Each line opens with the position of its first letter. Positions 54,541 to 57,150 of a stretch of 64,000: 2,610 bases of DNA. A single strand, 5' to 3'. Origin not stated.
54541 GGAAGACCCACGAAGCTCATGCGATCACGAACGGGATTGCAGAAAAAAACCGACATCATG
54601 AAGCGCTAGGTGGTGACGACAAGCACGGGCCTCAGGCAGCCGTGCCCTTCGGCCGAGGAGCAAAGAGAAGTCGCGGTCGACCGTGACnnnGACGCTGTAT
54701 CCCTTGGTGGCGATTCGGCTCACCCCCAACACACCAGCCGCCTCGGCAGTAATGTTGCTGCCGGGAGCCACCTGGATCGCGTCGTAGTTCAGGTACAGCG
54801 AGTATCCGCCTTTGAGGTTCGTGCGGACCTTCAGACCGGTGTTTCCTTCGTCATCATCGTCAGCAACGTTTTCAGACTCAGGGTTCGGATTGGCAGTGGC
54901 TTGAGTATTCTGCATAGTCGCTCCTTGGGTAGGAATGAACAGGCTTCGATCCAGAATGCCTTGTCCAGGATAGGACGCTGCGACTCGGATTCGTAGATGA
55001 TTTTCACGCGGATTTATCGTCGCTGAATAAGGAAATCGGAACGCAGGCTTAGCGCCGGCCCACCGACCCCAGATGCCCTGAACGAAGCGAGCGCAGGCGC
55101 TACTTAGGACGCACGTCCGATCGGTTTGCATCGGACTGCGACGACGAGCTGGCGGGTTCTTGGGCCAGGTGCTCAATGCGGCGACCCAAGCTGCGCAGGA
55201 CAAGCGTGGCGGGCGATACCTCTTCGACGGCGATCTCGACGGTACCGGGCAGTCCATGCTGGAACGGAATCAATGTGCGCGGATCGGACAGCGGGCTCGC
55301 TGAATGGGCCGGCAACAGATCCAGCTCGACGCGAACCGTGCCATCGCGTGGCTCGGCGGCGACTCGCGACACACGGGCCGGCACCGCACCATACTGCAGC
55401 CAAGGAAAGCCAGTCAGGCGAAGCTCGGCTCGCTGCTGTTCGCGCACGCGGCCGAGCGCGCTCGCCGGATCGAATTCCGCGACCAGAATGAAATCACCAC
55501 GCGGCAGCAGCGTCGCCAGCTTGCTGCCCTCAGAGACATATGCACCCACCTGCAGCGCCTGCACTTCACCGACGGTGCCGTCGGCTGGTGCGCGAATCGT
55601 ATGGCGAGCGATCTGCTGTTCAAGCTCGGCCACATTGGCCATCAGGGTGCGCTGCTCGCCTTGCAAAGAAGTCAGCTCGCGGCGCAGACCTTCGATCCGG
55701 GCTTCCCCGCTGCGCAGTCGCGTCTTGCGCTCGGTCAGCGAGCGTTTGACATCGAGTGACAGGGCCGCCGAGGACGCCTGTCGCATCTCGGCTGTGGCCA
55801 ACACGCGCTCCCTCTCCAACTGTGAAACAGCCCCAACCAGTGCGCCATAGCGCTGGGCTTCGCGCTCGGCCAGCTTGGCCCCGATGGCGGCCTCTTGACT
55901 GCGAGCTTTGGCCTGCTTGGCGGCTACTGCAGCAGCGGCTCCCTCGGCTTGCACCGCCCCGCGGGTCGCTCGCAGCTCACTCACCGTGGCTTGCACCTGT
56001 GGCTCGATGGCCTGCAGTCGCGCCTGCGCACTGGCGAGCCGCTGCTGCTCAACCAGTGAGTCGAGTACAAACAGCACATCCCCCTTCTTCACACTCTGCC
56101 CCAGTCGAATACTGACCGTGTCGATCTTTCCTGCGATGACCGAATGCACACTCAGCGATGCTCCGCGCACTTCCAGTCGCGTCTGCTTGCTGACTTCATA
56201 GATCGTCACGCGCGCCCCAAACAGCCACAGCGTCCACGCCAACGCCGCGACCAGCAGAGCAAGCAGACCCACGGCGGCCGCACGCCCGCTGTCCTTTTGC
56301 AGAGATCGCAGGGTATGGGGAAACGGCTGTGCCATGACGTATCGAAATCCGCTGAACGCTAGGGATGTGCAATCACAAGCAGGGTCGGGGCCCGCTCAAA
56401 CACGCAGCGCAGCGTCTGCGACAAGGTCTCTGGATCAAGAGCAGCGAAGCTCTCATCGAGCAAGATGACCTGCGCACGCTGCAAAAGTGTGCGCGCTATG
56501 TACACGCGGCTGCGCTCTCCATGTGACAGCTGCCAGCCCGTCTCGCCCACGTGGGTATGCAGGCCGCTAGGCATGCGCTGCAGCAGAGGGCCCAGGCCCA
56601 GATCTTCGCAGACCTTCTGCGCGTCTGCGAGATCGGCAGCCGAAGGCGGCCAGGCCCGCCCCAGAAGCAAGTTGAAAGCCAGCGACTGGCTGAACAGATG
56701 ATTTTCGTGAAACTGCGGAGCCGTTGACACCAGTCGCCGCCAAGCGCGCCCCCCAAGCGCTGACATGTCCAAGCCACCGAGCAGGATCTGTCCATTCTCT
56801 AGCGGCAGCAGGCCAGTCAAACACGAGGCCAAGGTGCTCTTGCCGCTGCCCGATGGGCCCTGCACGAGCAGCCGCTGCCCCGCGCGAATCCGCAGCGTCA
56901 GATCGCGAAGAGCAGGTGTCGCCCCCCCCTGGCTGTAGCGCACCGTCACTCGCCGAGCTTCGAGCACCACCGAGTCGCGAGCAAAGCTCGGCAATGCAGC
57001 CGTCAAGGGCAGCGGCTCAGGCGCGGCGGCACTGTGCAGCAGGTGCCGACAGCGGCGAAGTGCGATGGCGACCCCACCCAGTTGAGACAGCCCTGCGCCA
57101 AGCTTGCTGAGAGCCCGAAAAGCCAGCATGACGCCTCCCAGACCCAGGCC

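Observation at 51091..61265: RiPP-like locus: full-length LanB dehydratase, a Cys-free precursor and a PCAT/ABC/HlyD export trio, with no LanC in view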

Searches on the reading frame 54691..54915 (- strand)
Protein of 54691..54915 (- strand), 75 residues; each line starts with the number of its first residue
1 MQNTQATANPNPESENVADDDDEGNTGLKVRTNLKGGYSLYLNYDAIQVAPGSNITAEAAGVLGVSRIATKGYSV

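Call 7: search_protein_families(library=pfam, proteins=[window:54691-54915:-], max_evalue=0.01)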
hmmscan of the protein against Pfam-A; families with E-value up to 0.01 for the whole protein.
window:54691-54915:- (75 aa): 0 families

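Call 8: search_protein_families(library=ncbifam, proteins=[window:54691-54915:-], max_evalue=0.01)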
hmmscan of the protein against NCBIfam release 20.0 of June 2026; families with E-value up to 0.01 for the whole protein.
window:54691-54915:- (75 aa): 0 families

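Call 24: find_homologous_proteins(query=window:54691-54915:-, max_evalue=10)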
Query seq(75 aa) (75 aa): 3 proteins with E <= 10 among 3 candidates.
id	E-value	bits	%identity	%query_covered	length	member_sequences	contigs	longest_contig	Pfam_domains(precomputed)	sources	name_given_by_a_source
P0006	4.0e-41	155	100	100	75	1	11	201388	-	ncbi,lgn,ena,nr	ncbi:MAG: hypothetical protein JNJ46_14595 [Myxococcales bacterium]|nr:hypothetical protein [Myxococ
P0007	6.4e-11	60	82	51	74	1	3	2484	-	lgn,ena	-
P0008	1.4e-10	59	60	69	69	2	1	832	-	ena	-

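Call 30: find_encoding_contigs(protein=P0007, flank=5000, max_places=4)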
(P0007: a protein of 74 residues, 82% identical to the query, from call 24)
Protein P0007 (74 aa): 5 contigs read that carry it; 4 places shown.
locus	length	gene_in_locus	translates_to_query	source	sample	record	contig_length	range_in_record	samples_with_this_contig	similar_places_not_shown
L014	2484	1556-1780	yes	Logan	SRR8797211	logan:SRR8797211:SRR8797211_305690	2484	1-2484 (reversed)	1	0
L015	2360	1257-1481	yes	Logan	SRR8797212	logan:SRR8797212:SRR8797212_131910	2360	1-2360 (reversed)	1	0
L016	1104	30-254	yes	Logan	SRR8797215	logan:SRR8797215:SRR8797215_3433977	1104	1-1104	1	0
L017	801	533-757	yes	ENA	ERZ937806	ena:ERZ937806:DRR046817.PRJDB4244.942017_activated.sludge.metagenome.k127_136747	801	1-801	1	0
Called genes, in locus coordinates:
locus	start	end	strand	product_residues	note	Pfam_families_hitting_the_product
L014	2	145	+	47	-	?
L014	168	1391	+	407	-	-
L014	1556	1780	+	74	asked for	-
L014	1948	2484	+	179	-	?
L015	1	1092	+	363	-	?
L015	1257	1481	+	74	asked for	-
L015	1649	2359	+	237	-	?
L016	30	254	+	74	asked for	-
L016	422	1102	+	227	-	?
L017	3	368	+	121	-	?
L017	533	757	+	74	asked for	-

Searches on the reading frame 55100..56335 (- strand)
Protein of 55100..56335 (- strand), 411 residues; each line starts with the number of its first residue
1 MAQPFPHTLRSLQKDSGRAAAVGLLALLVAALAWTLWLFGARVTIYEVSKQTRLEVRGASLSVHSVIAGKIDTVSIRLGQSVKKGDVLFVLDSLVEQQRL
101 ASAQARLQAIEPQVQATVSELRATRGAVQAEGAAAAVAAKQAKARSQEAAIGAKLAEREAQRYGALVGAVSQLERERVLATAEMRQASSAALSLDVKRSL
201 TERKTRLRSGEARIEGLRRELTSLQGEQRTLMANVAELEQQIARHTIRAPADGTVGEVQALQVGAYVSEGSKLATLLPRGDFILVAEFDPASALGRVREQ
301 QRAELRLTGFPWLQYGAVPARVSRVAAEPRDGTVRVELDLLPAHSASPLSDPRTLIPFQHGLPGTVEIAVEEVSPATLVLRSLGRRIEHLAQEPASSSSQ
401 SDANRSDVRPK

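Call 7: search_protein_families(library=pfam, proteins=[window:55100-56335:-], max_evalue=0.01)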
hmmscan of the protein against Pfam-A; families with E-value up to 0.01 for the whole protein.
window:55100-56335:- (411 aa): 4 families
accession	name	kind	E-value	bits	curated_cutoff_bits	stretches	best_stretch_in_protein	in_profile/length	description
PF13437.12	HlyD_3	-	2.1e-14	54.6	22.2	1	246-342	1-95/106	HlyD family secretion protein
PF16576.10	HlyD_D23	-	6.4e-10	39.1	30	1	62-339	21-202/214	Barrel-sandwich domain of CusB or HlyD membrane-fusion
PF13533.13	Biotin_lipoyl_2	-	1.8e-08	34.4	29.8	1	62-92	2-32/32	Biotin-lipoyl like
PF00364.28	Biotin_lipoyl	-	2.6e-05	24.4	22.1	0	59-91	41-73/73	Biotin-requiring enzyme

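Call 8: search_protein_families(library=ncbifam, proteins=[window:55100-56335:-], max_evalue=0.01)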
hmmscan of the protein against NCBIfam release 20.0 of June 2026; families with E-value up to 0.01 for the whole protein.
window:55100-56335:- (411 aa): 18 families
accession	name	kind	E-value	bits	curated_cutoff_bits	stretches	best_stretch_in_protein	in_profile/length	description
TIGR00998.1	8a0101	subfamily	1.6e-20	73.3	390.8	1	23-307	8-265/334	EmrA/EmrK family multidrug efflux transporter periplasmic adaptor subunit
TIGR01843.1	type_I_hlyD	subfamily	1.6e-19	70.2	208.65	1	101-328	128-354/422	HlyD family type I secretion periplasmic adaptor subunit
TIGR01730.1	RND_mfp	subfamily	2.2e-17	63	94.9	2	182-338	68-225/322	efflux RND transporter periplasmic adaptor subunit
NF007785.0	PRK10476.1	equivalog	1.6e-13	50.2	376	1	17-289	11-252/347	multidrug transporter subunit MdtN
TIGR03794.1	NHLM_micro_HlyD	equivalog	3.7e-13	49.2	156.2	1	21-276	23-284/421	NHLP bacteriocin system secretion protein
TIGR02971.1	heterocyst_DevB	subfamily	5e-12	45.8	129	1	68-327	21-283/327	ABC exporter membrane fusion protein, DevB family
NF007850.1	PRK10559.1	equivalog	1e-09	38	400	2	169-318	70-219/303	p-hydroxybenzoic acid efflux pump subunit AaeA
TIGR01000.1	bacteriocin_acc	subfamily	6.5e-08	31.9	258.85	1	182-279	256-351/457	bacteriocin secretion accessory protein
NF011715.0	PRK15136.1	equivalog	1.2e-06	27.4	563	1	13-145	15-146/390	multidrug efflux MFS transporter periplasmic adaptor subunit EmrA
TIGR00999.1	8a0102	subfamily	2.3e-06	27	319.3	1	210-326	56-168/271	CzcB/NccB family metal efflux transporter periplasmic adaptor subunit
TIGR01348.1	PDHac_trf_long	equivalog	2.8e-06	26.2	552.1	1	53-152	190-289/587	dihydrolipoyllysine-residue acetyltransferase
NF045904.1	RND-peri-MexE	equivalog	4.9e-06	25.7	714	1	52-155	56-162/390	multidrug efflux RND transporter periplasmic adaptor subunit MexE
NF047903.1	MmDecMmdC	equivalog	0.00022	21.6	200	1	61-103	64-106/132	methylmalonyl-CoA decarboxylase subunit gamma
NF000272.2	OqxA_adapt_sub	exception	0.00037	19.6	835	1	59-180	66-180/391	multidrug efflux RND transporter periplasmic adaptor subunit OqxA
NF008814.0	PRK11854.1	equivalog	0.0026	16.2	722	0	58-150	247-332/637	pyruvate dehydrogenase complex dihydrolipoyllysine-residue acetyltransferase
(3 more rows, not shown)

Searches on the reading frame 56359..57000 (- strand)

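Call 91: search_protein_families(library=pfam, proteins=[window:56359-57000:-], max_evalue=0.001)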
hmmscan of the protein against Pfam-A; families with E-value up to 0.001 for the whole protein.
window:56359-57000:- (213 aa): 4 families
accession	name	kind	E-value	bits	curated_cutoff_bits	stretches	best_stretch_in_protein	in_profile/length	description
PF00005.33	ABC_tran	-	5.1e-25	89.1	25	1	31-185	1-136/137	ABC transporter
PF13191.12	AAA_16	-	1.4e-05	26.1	32.6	1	30-203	11-158/167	AAA ATPase domain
PF01078.27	Mg_chelatase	-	1.9e-05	24.6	20.3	1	31-102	12-83/207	Magnesium chelatase, subunit ChlI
PF13555.12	AAA_29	-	0.0008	19.5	27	0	36-59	17-40/61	P-loop containing region of AAA domain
